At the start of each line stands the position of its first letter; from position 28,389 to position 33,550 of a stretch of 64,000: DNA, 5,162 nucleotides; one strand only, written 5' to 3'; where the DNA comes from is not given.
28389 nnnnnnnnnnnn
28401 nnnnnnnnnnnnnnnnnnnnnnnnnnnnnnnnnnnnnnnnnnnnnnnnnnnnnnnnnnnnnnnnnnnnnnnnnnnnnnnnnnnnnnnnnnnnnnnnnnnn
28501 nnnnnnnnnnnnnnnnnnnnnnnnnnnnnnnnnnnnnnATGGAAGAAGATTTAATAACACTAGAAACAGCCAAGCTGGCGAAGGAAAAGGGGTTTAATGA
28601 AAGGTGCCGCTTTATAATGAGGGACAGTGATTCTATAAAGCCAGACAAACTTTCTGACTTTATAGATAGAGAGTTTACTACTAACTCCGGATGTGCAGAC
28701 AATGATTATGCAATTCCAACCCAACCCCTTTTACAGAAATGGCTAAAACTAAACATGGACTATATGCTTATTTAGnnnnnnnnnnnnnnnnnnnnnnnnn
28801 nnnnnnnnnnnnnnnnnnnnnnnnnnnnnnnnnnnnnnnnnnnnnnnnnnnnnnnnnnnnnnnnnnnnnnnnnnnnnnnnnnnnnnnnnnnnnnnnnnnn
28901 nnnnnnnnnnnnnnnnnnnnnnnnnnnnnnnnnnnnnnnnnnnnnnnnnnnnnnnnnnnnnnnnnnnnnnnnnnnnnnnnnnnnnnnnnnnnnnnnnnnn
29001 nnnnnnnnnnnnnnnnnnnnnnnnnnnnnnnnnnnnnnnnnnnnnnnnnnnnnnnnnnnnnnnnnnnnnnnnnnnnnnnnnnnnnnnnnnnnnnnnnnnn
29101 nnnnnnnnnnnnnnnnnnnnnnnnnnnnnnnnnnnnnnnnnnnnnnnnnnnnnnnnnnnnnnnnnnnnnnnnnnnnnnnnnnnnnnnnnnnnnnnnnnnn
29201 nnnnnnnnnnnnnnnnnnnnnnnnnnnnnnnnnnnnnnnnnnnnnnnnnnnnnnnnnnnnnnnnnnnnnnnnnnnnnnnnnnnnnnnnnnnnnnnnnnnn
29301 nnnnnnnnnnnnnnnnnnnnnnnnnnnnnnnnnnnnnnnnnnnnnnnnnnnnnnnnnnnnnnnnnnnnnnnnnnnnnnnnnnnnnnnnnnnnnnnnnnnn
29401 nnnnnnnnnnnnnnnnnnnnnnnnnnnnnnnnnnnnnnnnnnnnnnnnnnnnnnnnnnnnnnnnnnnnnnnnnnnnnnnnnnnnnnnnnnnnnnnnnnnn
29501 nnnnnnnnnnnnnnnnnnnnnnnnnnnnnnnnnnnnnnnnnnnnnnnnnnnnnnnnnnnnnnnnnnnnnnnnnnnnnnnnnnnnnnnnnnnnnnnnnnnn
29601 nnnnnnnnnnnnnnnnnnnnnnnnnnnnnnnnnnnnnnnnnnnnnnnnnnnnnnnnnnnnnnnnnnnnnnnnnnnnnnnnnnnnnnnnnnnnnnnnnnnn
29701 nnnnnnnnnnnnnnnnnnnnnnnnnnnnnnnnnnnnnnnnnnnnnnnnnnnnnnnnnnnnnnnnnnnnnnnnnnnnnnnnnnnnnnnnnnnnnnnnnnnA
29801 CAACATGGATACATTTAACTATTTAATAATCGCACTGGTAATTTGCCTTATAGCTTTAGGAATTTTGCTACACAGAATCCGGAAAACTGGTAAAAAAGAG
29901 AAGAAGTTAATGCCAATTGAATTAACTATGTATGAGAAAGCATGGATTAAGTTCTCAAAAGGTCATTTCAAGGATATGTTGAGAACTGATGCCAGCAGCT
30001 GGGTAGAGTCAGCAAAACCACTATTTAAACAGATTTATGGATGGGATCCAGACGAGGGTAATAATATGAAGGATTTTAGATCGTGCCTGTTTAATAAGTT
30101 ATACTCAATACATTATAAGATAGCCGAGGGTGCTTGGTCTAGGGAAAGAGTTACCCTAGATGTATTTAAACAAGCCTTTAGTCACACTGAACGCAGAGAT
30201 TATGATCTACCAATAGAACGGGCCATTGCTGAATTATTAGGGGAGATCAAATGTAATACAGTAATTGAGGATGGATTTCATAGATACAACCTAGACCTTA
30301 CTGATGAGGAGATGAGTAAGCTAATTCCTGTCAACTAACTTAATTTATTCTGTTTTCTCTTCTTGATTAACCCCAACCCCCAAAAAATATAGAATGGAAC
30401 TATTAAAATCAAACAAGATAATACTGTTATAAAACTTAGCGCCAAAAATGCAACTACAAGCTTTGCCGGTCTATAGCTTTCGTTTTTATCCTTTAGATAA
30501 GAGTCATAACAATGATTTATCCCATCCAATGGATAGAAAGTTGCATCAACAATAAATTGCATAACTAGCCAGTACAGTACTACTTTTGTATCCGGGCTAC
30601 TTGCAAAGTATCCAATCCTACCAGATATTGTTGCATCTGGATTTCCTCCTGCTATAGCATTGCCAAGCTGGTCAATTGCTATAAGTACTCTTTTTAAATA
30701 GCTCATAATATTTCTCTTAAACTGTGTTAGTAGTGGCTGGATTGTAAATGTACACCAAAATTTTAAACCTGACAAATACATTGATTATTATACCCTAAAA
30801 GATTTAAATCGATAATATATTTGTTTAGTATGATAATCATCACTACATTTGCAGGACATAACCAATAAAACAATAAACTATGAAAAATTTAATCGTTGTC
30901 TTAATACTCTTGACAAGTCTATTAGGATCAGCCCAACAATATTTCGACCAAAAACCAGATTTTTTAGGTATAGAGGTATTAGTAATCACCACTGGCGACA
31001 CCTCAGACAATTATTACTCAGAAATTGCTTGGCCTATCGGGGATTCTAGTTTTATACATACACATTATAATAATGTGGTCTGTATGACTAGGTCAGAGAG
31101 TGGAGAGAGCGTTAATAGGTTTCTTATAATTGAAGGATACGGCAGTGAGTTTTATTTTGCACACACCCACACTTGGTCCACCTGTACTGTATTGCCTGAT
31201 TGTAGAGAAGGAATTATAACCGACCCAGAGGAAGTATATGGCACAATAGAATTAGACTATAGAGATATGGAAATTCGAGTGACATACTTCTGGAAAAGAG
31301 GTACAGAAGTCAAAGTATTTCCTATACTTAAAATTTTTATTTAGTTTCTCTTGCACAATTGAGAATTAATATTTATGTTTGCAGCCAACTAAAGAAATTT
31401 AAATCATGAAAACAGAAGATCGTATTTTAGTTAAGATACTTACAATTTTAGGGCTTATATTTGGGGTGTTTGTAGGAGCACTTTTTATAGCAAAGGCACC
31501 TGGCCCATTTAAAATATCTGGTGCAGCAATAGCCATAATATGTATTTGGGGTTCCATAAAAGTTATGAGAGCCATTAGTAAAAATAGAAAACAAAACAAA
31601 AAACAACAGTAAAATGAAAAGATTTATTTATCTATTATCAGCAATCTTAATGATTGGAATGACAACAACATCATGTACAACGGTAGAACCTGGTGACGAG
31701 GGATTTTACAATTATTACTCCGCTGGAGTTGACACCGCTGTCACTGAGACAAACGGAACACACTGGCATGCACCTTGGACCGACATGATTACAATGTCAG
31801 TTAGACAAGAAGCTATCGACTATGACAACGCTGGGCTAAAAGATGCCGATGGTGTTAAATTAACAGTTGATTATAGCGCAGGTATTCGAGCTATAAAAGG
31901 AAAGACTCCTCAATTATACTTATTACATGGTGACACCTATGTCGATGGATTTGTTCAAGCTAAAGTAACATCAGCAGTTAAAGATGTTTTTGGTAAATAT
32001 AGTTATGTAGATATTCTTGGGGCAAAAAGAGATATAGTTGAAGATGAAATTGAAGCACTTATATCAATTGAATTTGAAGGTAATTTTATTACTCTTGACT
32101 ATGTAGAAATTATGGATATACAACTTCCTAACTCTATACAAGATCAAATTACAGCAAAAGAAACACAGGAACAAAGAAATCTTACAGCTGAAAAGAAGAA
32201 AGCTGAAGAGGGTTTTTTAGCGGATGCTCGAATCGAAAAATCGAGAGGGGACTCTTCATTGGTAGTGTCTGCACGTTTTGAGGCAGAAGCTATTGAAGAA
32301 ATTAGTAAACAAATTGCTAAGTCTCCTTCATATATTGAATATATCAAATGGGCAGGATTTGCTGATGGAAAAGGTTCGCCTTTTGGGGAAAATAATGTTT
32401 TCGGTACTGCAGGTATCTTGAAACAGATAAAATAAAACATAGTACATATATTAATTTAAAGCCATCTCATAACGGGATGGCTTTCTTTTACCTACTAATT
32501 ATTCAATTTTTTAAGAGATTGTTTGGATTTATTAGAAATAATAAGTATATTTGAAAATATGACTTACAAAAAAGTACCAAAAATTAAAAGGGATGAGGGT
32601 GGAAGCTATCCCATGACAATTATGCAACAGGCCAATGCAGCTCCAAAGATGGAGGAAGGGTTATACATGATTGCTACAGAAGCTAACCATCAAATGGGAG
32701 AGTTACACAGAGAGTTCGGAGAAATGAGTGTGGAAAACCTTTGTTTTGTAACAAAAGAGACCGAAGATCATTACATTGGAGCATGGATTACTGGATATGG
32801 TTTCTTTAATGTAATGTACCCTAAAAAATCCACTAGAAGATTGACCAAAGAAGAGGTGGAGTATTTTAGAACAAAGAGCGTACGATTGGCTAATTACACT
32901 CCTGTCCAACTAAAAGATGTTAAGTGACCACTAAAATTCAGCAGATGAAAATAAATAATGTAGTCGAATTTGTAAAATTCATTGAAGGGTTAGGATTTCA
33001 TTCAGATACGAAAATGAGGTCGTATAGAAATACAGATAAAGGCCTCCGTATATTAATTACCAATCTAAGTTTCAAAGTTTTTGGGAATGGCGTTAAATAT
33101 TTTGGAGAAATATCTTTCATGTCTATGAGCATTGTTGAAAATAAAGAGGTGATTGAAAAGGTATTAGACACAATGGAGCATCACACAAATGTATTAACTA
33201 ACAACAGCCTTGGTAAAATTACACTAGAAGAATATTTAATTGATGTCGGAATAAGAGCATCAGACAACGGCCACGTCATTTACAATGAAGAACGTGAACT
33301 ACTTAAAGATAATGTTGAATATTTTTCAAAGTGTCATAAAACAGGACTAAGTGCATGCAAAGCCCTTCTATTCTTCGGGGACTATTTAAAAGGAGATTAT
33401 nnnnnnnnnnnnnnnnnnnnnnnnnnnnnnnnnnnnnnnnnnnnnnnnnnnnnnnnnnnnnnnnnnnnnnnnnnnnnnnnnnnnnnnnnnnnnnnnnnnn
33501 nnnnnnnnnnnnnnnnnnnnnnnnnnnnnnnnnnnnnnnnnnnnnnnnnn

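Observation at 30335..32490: Membrane-protein islet: lone opposite-strand membrane gene, secreted protein, two-TM peptide and an SPFH/HflC-like lipoprotein ending in a strong terminator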

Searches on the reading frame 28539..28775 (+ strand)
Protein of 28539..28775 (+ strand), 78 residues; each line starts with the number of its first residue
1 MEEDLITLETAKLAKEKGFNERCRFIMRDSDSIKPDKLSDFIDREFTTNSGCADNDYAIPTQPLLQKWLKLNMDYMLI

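Call 101: search_protein_families(library=phrogs, proteins=[window:28539-28775:+], max_evalue=0.01)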
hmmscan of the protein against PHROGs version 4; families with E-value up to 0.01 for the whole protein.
window:28539-28775:+ (78 aa): 2 families
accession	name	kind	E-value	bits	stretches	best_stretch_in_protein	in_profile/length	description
phrog_12005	-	unknown function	6.8e-12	46.9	1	2-70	1-70/137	-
phrog_25117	-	unknown function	0.0045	18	1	5-55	10-61/142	-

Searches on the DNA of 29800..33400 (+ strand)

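Call 7: search_dna_similar(query=window:29800-33400:+, collection=phages, mode=distant, max_rows=20)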
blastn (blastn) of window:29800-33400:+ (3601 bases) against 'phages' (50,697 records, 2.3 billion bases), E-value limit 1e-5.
No match.

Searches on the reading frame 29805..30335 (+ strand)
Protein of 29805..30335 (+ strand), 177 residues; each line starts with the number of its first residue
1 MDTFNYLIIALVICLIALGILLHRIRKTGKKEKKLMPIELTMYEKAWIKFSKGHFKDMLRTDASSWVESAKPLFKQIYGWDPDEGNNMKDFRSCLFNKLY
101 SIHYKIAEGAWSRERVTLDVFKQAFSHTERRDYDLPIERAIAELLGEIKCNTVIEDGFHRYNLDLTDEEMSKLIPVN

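Call 5: search_protein_families(library=pfam, proteins=[window:29805-30335:+], max_evalue=0.1)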
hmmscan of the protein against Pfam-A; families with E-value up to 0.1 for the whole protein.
seq(177 aa): 2 families
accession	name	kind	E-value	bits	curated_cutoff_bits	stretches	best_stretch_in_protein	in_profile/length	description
PF04831.18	POPDC1-3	-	0.048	14.2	28.1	1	2-134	52-115/140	POPDC1-3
PF17637.8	DUF5516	-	0.049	13.7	25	1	1-19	1-19/34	Family of unknown function (DUF5516)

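Call 6: search_protein_families(library=phrogs, proteins=[window:29805-30335:+], max_evalue=0.1)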
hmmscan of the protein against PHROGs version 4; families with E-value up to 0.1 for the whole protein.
seq(177 aa): 0 families
